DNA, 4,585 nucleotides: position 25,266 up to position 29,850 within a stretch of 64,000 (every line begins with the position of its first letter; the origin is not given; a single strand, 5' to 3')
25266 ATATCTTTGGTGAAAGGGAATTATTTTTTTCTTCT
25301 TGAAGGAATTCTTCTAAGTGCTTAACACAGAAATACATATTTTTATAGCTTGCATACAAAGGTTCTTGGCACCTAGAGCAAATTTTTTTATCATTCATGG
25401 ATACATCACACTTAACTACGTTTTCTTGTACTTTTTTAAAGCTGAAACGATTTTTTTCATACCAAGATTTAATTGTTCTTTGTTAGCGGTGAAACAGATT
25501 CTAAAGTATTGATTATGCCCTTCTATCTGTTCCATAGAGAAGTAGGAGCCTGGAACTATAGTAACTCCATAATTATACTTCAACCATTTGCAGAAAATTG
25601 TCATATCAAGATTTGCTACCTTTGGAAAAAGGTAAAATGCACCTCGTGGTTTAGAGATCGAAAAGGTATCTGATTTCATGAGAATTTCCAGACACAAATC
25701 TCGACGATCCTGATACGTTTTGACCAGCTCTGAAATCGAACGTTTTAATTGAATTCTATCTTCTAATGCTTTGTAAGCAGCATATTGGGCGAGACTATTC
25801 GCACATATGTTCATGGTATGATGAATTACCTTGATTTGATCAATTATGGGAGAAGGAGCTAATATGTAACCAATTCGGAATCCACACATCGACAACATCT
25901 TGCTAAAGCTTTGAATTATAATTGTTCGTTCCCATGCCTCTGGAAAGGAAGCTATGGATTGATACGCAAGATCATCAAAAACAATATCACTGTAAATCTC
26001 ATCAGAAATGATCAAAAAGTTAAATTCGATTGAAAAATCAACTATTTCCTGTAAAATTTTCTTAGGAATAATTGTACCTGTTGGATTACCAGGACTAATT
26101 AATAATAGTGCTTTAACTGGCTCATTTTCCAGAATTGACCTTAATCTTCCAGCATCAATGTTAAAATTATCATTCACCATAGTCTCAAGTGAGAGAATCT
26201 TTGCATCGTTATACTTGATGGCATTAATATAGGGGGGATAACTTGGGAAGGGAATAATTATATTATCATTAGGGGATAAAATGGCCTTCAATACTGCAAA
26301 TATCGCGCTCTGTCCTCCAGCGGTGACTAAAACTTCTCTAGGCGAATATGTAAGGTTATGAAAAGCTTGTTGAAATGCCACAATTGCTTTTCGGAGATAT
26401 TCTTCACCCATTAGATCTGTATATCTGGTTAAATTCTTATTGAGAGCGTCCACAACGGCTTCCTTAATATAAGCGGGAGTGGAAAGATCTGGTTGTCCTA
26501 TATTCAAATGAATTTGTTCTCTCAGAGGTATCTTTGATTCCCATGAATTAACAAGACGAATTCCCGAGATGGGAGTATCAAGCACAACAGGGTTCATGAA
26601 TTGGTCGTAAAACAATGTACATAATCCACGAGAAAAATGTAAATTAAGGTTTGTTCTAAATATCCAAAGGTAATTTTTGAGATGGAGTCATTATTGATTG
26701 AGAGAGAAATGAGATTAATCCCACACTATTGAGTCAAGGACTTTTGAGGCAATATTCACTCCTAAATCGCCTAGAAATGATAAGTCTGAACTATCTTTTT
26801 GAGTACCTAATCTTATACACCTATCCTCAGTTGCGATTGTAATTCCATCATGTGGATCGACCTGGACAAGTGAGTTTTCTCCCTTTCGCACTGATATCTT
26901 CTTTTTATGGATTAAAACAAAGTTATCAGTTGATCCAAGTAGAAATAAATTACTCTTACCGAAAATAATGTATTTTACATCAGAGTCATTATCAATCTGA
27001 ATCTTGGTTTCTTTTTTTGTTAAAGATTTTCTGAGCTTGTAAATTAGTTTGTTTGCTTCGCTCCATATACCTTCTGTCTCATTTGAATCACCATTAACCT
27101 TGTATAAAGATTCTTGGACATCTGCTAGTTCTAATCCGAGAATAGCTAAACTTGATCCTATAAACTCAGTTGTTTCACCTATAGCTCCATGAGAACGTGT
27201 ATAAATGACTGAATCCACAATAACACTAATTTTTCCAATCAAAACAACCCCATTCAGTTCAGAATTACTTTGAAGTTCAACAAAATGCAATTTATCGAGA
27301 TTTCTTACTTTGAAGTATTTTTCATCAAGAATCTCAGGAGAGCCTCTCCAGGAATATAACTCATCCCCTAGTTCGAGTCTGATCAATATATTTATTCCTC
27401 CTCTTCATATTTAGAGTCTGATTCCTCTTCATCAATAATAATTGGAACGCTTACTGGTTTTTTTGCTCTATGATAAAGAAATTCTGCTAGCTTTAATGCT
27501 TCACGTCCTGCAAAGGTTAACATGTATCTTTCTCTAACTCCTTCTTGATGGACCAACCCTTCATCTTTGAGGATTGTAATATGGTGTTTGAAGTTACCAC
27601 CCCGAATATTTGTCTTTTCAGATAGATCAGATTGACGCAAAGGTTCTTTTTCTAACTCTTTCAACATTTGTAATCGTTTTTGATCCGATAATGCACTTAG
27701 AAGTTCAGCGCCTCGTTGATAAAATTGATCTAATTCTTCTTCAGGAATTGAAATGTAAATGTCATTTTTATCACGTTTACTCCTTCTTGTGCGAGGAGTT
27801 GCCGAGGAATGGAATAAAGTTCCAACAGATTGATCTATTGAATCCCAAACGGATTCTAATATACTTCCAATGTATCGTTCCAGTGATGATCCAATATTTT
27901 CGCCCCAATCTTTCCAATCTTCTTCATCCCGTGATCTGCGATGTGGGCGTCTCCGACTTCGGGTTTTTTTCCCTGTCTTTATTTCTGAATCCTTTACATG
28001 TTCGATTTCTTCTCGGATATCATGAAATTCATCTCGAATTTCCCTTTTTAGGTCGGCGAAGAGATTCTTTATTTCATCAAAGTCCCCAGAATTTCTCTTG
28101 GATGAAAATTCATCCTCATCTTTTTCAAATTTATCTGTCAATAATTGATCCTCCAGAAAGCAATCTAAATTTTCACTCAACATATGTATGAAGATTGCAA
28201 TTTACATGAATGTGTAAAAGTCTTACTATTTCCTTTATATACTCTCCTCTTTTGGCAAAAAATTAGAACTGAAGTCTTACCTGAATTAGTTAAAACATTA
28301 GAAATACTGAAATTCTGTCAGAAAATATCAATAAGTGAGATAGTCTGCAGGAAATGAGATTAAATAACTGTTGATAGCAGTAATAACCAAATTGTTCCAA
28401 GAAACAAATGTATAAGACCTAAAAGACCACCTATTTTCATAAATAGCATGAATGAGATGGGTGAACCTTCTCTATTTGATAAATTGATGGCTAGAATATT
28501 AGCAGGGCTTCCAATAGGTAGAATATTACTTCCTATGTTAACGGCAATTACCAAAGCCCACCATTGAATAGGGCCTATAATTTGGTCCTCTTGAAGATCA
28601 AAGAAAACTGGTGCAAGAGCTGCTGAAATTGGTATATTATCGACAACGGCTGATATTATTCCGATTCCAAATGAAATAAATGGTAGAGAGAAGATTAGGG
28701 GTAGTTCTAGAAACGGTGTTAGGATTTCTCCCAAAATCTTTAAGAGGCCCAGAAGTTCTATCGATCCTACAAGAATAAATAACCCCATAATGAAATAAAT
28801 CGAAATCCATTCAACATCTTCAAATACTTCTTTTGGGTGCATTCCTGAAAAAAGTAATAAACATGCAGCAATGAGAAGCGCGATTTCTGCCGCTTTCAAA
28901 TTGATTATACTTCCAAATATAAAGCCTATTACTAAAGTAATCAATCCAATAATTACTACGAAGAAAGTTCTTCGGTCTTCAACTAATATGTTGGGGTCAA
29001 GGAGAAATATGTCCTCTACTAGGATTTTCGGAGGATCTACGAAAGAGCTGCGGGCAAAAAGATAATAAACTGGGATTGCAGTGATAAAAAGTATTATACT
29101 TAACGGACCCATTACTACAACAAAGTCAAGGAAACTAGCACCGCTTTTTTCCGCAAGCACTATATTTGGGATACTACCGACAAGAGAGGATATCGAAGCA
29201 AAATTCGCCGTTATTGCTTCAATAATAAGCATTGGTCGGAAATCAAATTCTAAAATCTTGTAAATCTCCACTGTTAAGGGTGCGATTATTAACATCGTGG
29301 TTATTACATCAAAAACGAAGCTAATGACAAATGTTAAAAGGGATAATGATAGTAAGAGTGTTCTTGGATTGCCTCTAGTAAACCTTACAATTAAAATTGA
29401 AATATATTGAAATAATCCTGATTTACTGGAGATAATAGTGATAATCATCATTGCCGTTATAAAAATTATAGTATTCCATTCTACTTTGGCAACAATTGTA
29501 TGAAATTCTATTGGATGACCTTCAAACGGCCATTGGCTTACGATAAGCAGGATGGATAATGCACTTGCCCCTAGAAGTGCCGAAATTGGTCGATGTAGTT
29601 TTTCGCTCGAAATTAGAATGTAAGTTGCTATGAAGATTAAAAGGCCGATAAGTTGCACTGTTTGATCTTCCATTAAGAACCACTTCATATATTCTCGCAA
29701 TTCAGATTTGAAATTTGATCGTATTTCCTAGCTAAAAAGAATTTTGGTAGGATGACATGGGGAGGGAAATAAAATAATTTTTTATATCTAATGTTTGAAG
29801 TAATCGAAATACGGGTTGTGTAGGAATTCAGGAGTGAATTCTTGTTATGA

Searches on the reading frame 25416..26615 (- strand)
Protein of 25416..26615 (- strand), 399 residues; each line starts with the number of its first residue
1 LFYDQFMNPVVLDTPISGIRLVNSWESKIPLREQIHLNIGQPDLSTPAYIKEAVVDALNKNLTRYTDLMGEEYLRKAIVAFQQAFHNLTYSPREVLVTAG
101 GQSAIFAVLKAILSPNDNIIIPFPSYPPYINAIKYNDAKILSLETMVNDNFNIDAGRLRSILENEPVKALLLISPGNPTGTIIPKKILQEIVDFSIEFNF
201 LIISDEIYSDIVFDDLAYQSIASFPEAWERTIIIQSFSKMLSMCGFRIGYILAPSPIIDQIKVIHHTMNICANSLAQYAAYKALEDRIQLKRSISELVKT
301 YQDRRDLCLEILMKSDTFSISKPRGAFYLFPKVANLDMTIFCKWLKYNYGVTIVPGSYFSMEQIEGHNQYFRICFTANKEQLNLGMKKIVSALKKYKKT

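Call 64: search_protein_families(library=pfam, proteins=[window:25416-26615:-], max_evalue=0.001)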
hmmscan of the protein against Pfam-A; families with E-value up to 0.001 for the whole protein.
window:25416-26615:- (399 aa): 2 families
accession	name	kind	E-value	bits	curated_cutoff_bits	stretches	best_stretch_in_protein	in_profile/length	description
PF00155.27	Aminotran_1_2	-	3.5e-64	217.7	19.7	1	33-383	2-355/361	Aminotransferase class I and II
PF01053.26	Cys_Met_Meta_PP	-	0.00033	19.8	27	0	81-184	57-155/381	Cys/Met metabolism PLP-dependent enzyme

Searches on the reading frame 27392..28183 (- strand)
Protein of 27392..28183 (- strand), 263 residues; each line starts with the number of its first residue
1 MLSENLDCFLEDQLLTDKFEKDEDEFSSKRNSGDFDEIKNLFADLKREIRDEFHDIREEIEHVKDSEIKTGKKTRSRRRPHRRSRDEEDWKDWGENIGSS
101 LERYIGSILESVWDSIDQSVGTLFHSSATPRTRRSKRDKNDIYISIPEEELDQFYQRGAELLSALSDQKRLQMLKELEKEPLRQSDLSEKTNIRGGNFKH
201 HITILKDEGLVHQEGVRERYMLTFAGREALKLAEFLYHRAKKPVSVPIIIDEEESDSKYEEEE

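Call 64: search_protein_families(library=pfam, proteins=[window:27392-28183:-], max_evalue=0.001)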
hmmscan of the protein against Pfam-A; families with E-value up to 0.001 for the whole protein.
window:27392-28183:- (263 aa): 5 families
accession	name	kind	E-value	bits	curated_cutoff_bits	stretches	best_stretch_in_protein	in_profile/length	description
PF01022.26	HTH_5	-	1.5e-07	31.6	22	1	167-212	1-46/47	Bacterial regulatory protein, arsR family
PF24038.1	DUF7347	-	3.9e-06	27.5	27.6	1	160-230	3-74/77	Domain of unknown function (DUF7347)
PF25213.1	HVO_A0261_N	-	1.4e-05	25.3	35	1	168-230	11-71/86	HVO_A0261 N-terminal domain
PF14947.12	HTH_45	-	0.00019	21.8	25.5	1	171-232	9-68/77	Winged helix-turn-helix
PF12840.13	HTH_20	-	0.00019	21.8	27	1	165-213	1-50/51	Helix-turn-helix domain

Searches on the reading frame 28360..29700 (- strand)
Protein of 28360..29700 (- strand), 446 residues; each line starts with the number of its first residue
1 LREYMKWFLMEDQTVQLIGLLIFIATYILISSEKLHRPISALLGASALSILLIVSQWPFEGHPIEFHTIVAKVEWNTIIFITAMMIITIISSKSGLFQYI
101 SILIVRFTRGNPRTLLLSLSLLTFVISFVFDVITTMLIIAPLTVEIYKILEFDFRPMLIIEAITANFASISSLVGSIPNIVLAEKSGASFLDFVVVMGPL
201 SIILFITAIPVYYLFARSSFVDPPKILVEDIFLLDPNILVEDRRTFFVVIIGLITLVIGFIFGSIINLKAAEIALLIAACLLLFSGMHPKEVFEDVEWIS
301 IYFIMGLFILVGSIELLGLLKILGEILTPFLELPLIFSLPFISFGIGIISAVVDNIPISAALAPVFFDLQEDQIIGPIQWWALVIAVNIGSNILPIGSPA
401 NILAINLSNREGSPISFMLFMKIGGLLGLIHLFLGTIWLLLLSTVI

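Call 64: search_protein_families(library=pfam, proteins=[window:28360-29700:-], max_evalue=0.001)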
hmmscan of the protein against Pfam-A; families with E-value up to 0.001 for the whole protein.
window:28360-29700:- (446 aa): 2 families
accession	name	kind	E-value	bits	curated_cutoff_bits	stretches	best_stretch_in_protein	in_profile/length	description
PF03600.22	CitMHS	-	1.7e-60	205.4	31.9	1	27-386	1-336/336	Citrate transporter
PF02040.21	ArsB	-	4.6e-18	66.2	22.2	1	64-436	39-416/423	Arsenical pump membrane protein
